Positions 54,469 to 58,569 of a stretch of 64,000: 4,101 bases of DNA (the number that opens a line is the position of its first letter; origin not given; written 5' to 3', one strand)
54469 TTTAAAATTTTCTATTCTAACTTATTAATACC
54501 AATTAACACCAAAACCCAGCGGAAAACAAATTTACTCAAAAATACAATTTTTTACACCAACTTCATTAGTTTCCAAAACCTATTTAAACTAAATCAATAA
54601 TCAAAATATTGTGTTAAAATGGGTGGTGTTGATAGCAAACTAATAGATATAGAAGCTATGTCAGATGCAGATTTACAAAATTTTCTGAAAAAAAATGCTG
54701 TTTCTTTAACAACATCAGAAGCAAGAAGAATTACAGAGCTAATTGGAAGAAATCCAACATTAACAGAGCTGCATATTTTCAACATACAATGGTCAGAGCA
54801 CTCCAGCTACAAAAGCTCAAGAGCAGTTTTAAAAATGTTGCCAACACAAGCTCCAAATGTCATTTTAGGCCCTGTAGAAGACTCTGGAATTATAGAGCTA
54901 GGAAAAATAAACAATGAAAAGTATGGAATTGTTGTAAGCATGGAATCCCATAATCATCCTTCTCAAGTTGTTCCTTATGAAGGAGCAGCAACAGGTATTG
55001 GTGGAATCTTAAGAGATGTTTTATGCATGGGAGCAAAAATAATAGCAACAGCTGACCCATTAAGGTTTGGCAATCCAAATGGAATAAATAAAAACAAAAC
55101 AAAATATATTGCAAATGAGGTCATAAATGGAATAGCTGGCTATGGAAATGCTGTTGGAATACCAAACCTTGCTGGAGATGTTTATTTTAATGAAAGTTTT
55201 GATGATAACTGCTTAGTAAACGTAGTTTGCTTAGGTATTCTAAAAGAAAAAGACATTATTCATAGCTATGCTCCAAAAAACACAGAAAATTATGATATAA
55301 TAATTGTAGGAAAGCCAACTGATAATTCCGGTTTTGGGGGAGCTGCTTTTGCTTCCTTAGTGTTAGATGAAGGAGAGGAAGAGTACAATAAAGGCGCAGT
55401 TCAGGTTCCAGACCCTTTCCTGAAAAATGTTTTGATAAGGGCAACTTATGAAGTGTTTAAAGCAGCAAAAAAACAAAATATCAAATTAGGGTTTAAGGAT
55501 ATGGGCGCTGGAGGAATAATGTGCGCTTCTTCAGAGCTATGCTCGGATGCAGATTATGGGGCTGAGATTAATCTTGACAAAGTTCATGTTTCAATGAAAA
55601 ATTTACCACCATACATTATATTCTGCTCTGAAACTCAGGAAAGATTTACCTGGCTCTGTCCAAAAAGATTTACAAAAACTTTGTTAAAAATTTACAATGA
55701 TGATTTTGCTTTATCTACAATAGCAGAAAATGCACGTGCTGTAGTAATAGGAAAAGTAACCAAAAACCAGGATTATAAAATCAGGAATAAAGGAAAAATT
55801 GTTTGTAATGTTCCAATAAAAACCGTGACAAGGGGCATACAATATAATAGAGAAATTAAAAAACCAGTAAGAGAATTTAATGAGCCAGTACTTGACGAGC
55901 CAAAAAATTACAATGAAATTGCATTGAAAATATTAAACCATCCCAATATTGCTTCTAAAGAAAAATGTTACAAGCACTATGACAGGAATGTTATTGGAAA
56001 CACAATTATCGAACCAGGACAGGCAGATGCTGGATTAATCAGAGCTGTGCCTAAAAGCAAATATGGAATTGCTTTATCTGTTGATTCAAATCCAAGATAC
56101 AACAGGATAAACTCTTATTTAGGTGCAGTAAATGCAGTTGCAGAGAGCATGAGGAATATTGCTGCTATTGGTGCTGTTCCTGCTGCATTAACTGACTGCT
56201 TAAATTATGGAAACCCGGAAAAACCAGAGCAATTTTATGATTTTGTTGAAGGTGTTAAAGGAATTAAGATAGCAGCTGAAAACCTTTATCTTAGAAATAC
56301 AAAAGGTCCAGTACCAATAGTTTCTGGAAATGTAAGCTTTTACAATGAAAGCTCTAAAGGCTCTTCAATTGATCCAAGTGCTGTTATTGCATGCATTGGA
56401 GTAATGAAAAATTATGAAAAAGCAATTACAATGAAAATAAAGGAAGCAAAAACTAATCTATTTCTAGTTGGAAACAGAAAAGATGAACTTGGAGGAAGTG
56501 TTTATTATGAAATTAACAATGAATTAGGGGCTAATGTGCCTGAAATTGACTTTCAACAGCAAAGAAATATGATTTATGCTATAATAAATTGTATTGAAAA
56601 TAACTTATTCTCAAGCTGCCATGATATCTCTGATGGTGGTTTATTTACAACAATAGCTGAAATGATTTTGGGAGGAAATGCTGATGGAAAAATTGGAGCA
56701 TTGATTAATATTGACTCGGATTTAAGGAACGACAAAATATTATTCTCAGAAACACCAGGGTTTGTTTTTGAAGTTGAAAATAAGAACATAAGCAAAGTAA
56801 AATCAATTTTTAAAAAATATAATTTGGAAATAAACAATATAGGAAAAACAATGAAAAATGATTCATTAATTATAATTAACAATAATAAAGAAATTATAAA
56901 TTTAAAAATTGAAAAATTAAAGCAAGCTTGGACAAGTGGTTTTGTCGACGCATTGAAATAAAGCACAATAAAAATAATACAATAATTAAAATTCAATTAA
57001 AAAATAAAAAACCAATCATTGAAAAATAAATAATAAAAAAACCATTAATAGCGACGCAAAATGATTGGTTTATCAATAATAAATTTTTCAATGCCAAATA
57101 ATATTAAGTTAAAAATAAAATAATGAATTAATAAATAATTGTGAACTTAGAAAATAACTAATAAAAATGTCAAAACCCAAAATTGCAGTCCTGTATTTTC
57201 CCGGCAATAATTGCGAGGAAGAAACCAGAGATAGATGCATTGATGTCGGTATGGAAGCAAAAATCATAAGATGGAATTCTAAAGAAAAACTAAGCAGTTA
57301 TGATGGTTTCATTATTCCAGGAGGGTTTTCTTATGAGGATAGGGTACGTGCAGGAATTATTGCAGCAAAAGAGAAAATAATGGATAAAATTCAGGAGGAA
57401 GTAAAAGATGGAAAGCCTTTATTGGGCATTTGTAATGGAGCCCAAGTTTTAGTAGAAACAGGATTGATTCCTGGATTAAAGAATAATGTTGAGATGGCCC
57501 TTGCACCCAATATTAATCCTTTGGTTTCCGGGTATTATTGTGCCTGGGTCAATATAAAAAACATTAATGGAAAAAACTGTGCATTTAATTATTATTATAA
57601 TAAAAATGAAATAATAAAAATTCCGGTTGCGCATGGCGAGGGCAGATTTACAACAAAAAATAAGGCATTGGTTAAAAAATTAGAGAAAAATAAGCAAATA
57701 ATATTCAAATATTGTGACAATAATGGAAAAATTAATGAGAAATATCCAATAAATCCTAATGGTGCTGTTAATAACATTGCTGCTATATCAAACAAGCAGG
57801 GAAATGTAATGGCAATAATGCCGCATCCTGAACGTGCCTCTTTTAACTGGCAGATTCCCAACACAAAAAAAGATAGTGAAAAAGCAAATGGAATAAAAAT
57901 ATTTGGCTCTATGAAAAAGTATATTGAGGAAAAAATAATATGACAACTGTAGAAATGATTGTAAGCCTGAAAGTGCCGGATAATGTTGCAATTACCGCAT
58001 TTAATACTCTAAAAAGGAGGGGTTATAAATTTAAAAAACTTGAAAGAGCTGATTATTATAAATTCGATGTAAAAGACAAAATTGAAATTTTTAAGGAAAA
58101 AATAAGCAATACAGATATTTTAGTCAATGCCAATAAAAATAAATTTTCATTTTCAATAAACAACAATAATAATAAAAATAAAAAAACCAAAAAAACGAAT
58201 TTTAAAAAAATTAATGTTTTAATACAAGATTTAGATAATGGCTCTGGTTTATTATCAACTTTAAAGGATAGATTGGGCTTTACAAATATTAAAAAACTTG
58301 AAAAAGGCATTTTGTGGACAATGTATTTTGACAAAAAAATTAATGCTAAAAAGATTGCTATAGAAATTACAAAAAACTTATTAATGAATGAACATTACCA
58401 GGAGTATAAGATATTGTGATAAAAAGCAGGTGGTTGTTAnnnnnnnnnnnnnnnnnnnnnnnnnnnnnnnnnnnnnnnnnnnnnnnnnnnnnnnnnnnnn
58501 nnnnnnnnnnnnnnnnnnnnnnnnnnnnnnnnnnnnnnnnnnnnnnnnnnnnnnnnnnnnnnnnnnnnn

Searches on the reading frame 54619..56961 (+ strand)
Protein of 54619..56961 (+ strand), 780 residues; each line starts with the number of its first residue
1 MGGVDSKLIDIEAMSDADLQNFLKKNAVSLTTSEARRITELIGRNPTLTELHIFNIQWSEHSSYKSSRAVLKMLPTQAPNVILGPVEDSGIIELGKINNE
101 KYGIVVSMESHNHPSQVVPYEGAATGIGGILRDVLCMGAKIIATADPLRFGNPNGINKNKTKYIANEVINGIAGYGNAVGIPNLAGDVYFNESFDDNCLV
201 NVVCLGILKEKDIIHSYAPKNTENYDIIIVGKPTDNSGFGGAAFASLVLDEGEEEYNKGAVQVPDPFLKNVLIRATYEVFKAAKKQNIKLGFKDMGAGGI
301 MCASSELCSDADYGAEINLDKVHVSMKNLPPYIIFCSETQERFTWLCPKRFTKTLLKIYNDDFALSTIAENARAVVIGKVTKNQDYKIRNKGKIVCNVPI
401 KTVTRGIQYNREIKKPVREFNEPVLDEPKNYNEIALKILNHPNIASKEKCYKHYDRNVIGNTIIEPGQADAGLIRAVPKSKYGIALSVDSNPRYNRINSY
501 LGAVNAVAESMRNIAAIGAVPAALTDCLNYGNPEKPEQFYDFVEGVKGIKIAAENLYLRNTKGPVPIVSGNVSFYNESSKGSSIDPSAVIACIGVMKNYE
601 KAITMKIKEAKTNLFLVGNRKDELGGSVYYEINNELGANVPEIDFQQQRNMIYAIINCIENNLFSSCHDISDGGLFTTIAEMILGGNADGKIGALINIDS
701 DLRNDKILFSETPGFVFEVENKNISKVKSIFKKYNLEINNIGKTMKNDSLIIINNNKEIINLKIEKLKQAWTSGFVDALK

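Call 8: search_protein_families(library=pfam, proteins=[window:54619-56961:+])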
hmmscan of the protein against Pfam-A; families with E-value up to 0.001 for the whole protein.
window:54619-56961:+ (780 aa): 3 families
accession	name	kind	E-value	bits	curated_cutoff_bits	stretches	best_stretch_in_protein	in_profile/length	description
PF00586.29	AIRS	-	5e-37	127.2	24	2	87-207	2-111/112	AIR synthase related protein, N-terminal domain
PF02769.27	AIRS_C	-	1.2e-36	126.7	23.1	2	226-388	4-153/156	AIR synthase related protein, C-terminal domain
PF18072.6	FGAR-AT_linker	-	7.9e-10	39.5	26.6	1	22-65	4-50/50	Formylglycinamide ribonucleotide amidotransferase linker domain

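Call 9: find_encoding_contigs(protein=window:54619-56961:+, flank=10000, max_places=10)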
Protein window:54619-56961:+ (780 aa): 16 contigs read that carry it; 10 places shown.
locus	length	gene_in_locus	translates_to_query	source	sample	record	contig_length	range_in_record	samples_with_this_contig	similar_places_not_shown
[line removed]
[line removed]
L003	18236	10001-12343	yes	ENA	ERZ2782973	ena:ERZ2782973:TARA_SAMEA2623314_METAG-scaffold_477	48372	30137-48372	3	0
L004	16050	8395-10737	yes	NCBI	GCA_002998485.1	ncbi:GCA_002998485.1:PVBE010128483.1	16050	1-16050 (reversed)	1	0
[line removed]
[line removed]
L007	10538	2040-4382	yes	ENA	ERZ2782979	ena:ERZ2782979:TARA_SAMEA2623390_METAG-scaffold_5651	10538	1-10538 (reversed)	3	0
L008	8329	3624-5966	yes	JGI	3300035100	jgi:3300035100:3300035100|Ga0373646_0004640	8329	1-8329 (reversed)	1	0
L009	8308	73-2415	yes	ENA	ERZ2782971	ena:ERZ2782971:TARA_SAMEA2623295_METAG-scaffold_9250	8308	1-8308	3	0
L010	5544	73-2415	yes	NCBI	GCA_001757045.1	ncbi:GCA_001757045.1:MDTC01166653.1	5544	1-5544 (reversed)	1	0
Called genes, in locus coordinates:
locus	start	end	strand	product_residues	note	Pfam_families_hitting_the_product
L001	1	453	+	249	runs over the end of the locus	PF00121:TIM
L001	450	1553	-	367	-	PF00226:DnaJ, PF01556:DnaJ_C, PF00684:DnaJ_CXXCXGXG, PF15777:Anti-TRAP (faint)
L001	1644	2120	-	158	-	PF01966:HD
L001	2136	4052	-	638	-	PF00012:HSP70, PF06723:MreB_Mbl, PF00012:HSP70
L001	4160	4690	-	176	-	PF03692:CxxCxxCC (weak)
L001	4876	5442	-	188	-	PF01025:GrpE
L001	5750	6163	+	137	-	PF12840:HTH_20, PF08279:HTH_11 (weak), PF01022:HTH_5 (weak), PF13412:HTH_24 (weak)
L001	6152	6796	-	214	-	-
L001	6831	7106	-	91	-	-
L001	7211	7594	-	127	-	PF01201:Ribosomal_S8e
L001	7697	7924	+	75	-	PF01423:LSM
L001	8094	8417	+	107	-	-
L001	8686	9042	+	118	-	-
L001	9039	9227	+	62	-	-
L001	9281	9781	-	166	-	-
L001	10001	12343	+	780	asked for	PF18072:FGAR-AT_linker, PF00586:AIRS, PF02769:AIRS_C, PF00586:AIRS, PF02769:AIRS_C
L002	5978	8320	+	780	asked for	PF18072:FGAR-AT_linker, PF00586:AIRS, PF02769:AIRS_C, PF00586:AIRS, PF02769:AIRS_C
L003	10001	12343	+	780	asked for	PF18072:FGAR-AT_linker, PF00586:AIRS, PF02769:AIRS_C, PF00586:AIRS, PF02769:AIRS_C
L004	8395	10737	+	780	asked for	PF18072:FGAR-AT_linker, PF00586:AIRS, PF02769:AIRS_C, PF00586:AIRS, PF02769:AIRS_C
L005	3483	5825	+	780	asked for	PF18072:FGAR-AT_linker, PF00586:AIRS, PF02769:AIRS_C, PF00586:AIRS, PF02769:AIRS_C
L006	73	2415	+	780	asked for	PF18072:FGAR-AT_linker, PF00586:AIRS, PF02769:AIRS_C, PF00586:AIRS, PF02769:AIRS_C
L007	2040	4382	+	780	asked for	PF18072:FGAR-AT_linker, PF00586:AIRS, PF02769:AIRS_C, PF00586:AIRS, PF02769:AIRS_C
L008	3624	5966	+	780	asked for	PF18072:FGAR-AT_linker, PF00586:AIRS, PF02769:AIRS_C, PF00586:AIRS, PF02769:AIRS_C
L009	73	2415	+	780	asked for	PF18072:FGAR-AT_linker, PF00586:AIRS, PF02769:AIRS_C, PF00586:AIRS, PF02769:AIRS_C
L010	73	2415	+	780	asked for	PF18072:FGAR-AT_linker, PF00586:AIRS, PF02769:AIRS_C, PF00586:AIRS, PF02769:AIRS_C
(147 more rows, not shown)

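Call 11: find_related_loci(query=window:54619-56961:+, collection=genome_contigs, flank=6000)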
Query window:54619-56961:+ (780 aa) in genome_contigs; peptide patterns used: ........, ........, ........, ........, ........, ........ (x = any residue, [..] = any of these).
239 stretches matched a pattern; 47 encode a relative of the query (tblastn E <= 1e-3); 45 distinct loci.
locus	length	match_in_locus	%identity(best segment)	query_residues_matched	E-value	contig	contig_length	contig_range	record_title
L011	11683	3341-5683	85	1-780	0e+0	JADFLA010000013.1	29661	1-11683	MAG: Nanoarchaeota archaeon isolate B4T1B8 B4T1B8_NODE2302, whole genome shotgun sequence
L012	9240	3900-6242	80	1-780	0e+0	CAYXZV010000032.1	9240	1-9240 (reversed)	MAG TPA_asm: uncultured Methanosarcinales archaeon isolate binchicken_co201_418 genome assembly, contig: NODE_8463_lengt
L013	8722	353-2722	77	1-780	0e+0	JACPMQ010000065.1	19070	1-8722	MAG: Candidatus Woesearchaeota archaeon isolate NC_groundwater_553_Ag_S-0.1um_36_10 S35_SO-1_scaffold_581894, whole geno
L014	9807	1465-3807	76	1-780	0e+0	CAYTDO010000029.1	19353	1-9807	MAG TPA_asm: uncultured Methanosarcinales archaeon isolate binchicken_co203_461 genome assembly, contig: k141_2777063, w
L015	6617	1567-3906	75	1-780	0e+0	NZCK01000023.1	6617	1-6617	MAG: archaeon isolate ARS1203 MHASMcontig_181502, whole genome shotgun sequence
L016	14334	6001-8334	73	1-779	0e+0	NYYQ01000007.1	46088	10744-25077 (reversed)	MAG: Candidatus Woesearchaeota archaeon isolate ARS74 MHASMcontig_586181, whole genome shotgun sequence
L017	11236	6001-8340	73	1-780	0e+0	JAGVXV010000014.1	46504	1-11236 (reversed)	Candidatus Woesearchaeota archaeon isolate RIFCSPLOWO2_12_FULL_38_19 rifcsplowo2_12_scaffold_546, whole genome shotgun s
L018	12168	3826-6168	71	1-780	0e+0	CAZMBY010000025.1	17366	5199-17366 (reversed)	MAG TPA_asm: uncultured Methanosarcinales archaeon isolate binchicken_co125_1124 genome assembly, contig: NODE_6654_leng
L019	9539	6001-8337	70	1-780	0e+0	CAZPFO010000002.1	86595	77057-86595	MAG TPA_asm: uncultured Methanosarcinales archaeon isolate binchicken_co121_309 genome assembly, contig: NODE_64_length_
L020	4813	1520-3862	70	1-780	0e+0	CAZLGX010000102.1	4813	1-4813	MAG TPA_asm: uncultured Methanosarcinales archaeon isolate SRP269290_co3_950 genome assembly, contig: NODE_27402_length_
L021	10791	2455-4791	70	1-779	0e+0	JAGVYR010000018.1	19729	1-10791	Candidatus Woesearchaeota archaeon isolate RIFCSPHIGHO2_02_FULL_44_15 rifcsphigho2_02_scaffold_4482, whole genome shotgu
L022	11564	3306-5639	69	1-780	0e+0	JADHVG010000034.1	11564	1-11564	MAG: Candidatus Woesearchaeota archaeon isolate BS150m-G66 BS-150m-C5104, whole genome shotgun sequence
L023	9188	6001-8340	67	1-780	0e+0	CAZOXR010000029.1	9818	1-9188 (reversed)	MAG TPA_asm: uncultured Methanosarcinales archaeon isolate SRP077602_co2_341 genome assembly, contig: NODE_10404_length_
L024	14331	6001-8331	66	4-780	0e+0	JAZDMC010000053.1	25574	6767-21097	MAG: Candidatus Woesearchaeota archaeon isolate MEGAHIT-group-0.632 k141_12151873, whole genome shotgun sequence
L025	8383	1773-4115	64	1-780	0e+0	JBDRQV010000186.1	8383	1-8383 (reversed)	MAG: Nanoarchaeota archaeon isolate MEGAHIT-group-2.61 k141_139809, whole genome shotgun sequence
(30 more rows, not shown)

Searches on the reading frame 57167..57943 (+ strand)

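Call 8: search_protein_families(library=pfam, proteins=[window:57167-57943:+])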
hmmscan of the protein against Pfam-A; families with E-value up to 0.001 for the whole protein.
window:57167-57943:+ (258 aa): 5 families
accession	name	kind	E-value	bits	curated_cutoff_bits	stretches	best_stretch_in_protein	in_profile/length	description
PF13507.12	GATase_5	-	2e-57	194.7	27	1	3-253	1-260/260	CobB/CobQ-like glutamine amidotransferase domain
PF00117.34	GATase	-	3.6e-08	33.7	22.8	1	21-98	14-88/190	Glutamine amidotransferase class-I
PF01965.30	DJ-1_PfpI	-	6.2e-08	33.1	26.6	1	41-105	58-117/165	DJ-1/PfpI family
PF07685.20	GATase_3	-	9.2e-08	32.4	27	1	37-98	31-91/196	CobB/CobQ-like glutamine amidotransferase domain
PF01174.25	SNO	-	1.3e-06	28.9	27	1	28-95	19-81/188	SNO glutamine amidotransferase family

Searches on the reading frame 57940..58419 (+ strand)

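Call 8: search_protein_families(library=pfam, proteins=[window:57940-58419:+])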
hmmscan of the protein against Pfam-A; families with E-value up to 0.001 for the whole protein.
window:57940-58419:+ (159 aa): 1 family
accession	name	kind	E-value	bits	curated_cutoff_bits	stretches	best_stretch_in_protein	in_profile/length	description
PF02700.19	PurS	-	0.00022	21.7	22.2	0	111-158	26-75/77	Phosphoribosylformylglycinamidine (FGAM) synthase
